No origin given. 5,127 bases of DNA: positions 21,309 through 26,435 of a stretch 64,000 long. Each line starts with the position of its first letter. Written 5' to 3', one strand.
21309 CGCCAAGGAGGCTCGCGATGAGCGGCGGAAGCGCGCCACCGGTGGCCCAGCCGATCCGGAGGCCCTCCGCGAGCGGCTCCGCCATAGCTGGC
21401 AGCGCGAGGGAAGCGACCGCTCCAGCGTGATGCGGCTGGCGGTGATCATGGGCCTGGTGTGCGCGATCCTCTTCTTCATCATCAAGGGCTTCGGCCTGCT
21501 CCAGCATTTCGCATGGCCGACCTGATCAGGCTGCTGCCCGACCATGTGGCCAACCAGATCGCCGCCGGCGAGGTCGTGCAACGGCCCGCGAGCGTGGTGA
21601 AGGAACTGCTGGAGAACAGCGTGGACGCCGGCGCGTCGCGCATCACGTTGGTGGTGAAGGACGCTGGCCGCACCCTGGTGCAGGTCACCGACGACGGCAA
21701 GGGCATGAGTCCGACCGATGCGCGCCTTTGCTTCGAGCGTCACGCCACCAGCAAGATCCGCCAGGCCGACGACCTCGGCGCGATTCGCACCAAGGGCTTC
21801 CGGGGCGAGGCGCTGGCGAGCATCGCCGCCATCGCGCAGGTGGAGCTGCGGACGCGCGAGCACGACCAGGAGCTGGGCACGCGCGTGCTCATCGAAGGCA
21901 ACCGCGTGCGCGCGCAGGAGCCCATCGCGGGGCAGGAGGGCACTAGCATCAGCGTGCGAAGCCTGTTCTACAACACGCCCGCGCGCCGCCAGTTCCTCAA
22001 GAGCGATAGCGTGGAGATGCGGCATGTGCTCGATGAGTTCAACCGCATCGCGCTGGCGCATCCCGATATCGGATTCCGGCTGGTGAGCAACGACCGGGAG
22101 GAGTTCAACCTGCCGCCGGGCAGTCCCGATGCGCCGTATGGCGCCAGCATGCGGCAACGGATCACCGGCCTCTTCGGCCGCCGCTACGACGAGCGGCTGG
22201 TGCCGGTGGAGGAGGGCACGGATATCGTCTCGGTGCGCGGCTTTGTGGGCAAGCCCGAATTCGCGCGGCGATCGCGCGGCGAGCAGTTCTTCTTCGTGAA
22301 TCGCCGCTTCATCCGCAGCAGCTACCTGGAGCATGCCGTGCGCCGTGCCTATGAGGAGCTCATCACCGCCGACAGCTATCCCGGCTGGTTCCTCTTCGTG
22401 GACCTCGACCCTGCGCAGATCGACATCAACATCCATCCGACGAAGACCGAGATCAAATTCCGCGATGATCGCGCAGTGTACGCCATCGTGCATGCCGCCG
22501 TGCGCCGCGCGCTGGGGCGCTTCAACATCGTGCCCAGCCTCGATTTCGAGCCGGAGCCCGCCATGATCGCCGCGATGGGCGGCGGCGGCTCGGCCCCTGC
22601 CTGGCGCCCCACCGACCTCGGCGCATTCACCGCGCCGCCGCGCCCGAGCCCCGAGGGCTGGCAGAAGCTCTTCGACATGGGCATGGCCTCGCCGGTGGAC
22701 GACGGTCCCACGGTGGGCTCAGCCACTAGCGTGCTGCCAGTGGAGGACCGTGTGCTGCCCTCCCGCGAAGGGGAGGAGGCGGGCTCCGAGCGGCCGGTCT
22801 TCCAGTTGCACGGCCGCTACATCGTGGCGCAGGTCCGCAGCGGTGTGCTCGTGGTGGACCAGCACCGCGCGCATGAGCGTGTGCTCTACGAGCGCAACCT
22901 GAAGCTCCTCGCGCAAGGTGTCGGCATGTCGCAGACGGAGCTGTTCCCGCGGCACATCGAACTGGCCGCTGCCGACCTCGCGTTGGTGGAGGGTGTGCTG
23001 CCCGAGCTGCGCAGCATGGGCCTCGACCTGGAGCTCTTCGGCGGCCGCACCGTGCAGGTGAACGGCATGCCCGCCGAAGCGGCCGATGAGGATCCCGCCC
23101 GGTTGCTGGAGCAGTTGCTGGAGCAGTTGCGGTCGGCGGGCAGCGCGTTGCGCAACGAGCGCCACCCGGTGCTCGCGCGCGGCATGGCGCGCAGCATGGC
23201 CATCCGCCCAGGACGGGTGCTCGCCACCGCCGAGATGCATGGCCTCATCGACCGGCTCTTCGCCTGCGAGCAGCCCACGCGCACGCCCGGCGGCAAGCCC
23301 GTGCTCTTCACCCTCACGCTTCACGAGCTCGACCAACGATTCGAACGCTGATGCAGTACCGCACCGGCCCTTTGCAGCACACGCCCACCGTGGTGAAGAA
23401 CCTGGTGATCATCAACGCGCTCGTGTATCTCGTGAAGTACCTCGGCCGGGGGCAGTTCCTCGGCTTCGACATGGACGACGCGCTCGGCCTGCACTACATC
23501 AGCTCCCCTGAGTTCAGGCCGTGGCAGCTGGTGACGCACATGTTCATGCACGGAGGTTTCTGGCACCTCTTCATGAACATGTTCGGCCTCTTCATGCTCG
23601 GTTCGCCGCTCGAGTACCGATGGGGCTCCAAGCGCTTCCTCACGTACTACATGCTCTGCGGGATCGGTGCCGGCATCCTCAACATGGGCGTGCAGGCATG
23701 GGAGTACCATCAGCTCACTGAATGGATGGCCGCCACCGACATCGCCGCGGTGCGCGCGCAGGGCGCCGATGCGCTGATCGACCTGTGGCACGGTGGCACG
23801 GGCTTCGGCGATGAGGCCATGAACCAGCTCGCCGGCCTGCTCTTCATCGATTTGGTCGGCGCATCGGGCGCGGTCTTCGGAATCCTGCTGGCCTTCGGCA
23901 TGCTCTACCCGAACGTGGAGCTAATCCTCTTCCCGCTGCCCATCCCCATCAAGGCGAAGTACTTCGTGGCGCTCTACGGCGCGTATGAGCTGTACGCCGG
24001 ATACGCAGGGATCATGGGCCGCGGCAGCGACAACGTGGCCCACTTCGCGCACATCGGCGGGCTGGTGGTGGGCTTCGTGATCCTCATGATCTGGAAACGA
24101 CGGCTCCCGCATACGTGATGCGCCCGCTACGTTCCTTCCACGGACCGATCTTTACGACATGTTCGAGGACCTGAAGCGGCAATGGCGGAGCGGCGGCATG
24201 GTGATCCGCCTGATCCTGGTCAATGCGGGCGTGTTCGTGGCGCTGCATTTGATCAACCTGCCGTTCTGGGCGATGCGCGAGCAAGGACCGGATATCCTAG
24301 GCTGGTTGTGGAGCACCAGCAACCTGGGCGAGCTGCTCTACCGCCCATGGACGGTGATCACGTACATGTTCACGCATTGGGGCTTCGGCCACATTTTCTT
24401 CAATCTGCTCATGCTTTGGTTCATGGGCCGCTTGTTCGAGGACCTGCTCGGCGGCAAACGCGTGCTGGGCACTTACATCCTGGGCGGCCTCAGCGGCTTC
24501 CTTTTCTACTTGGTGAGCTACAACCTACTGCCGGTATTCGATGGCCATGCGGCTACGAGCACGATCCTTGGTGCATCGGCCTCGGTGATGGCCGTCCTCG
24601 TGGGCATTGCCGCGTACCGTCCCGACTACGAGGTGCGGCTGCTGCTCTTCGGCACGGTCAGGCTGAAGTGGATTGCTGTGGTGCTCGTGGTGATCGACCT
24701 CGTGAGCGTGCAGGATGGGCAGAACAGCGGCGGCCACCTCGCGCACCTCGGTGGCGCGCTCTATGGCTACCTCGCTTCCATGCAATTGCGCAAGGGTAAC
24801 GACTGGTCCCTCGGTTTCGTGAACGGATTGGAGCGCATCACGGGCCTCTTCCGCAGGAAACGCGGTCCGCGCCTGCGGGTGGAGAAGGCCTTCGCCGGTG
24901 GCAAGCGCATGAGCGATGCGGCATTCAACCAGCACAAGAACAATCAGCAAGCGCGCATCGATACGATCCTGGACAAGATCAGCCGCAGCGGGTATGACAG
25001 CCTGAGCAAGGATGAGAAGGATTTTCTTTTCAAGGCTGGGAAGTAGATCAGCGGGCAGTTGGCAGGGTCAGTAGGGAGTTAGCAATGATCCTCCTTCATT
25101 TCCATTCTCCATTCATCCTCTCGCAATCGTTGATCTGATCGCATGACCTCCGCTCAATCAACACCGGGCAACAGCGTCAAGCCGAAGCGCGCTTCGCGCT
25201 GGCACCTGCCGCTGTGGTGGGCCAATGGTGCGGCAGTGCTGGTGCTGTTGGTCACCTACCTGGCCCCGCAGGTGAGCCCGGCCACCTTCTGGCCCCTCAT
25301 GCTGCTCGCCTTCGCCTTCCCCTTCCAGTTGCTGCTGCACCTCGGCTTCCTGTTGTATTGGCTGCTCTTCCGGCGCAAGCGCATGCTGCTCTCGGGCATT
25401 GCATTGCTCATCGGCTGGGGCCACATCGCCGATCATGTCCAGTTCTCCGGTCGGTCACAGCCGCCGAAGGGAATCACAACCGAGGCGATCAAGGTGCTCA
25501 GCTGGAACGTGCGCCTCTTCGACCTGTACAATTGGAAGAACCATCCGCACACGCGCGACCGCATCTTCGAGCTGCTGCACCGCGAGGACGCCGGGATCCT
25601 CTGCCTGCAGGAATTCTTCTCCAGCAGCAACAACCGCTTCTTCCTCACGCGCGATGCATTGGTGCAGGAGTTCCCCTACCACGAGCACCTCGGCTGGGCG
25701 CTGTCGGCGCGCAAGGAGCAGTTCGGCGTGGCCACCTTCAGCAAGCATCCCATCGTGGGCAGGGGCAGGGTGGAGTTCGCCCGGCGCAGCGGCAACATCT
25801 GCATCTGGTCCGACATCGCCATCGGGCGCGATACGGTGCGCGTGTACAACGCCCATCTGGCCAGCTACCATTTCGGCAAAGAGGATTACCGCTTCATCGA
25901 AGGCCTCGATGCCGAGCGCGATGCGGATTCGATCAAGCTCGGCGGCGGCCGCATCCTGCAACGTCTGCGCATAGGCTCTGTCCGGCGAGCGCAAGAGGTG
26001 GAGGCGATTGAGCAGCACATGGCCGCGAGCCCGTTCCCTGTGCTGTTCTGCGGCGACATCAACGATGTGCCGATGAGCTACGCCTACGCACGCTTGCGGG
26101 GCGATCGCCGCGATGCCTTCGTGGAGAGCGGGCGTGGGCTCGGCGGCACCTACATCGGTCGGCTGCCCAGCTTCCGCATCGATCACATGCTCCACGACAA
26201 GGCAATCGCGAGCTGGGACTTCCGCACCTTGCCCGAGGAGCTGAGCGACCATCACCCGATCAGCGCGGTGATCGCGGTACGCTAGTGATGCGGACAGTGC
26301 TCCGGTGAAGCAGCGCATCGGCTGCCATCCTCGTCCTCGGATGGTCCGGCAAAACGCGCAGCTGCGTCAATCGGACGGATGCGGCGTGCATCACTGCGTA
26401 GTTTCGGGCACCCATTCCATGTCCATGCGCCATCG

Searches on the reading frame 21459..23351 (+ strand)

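Call 76: search_protein_families(library=pfam, proteins=[window:21459-23351:+], max_evalue=0.00001)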
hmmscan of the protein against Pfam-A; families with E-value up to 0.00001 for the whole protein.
window:21459-23351:+ (630 aa): 4 families
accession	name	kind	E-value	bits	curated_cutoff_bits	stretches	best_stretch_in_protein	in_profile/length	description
PF01119.25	DNA_mis_repair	-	1.1e-35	122.2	26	1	236-352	2-118/119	DNA mismatch repair protein, C-terminal domain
PF08676.16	MutL_C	-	5.6e-26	91.4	25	1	448-586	2-140/142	MutL C terminal dimerisation domain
PF13589.12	HATPase_c_3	-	2.3e-12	47.6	25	1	44-139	4-99/137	Histidine kinase-, DNA gyrase B-, and HSP90-like ATPase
PF02518.31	HATPase_c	-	2.7e-08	34.7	26.4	1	42-107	5-64/111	Histidine kinase-, DNA gyrase B-, and HSP90-like ATPase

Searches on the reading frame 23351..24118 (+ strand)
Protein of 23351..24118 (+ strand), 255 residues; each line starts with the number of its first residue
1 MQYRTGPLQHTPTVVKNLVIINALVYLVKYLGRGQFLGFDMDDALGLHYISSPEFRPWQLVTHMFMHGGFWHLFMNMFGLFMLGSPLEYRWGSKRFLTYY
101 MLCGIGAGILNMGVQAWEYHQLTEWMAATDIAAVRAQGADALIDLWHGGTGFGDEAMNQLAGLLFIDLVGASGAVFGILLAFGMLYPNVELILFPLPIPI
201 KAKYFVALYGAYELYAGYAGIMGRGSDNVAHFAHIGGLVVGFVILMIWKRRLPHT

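Call 76: search_protein_families(library=pfam, proteins=[window:23351-24118:+], max_evalue=0.00001)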
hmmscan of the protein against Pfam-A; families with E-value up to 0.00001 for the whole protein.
window:23351-24118:+ (255 aa): 2 families
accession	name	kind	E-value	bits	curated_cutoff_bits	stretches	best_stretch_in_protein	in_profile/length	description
PF01694.28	Rhomboid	-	8.4e-26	91.3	22.6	1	56-249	3-141/143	Rhomboid domain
PF08551.15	DUF1751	-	2.1e-09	38.3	22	1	56-116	7-67/99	Eukaryotic integral membrane protein (DUF1751)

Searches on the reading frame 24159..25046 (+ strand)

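Call 76: search_protein_families(library=pfam, proteins=[window:24159-25046:+], max_evalue=0.00001)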
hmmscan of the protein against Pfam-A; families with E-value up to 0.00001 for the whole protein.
window:24159-25046:+ (295 aa): 2 families
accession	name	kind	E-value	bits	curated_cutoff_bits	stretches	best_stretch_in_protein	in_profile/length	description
PF01694.28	Rhomboid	-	8.1e-21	75.2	22.6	1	63-210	4-140/143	Rhomboid domain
PF20216.3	DUF6576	-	4.1e-11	43.3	27.3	1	253-290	4-41/47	Family of unknown function (DUF6576)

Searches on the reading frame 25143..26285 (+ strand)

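Call 76: search_protein_families(library=pfam, proteins=[window:25143-26285:+], max_evalue=0.00001)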
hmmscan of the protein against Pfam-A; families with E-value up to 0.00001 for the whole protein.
window:25143-26285:+ (380 aa): 1 family
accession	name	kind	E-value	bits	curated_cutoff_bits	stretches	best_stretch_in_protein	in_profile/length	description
PF03372.29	Exo_endo_phos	-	2.1e-22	80.4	24.5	1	119-370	1-225/225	Endonuclease/Exonuclease/phosphatase family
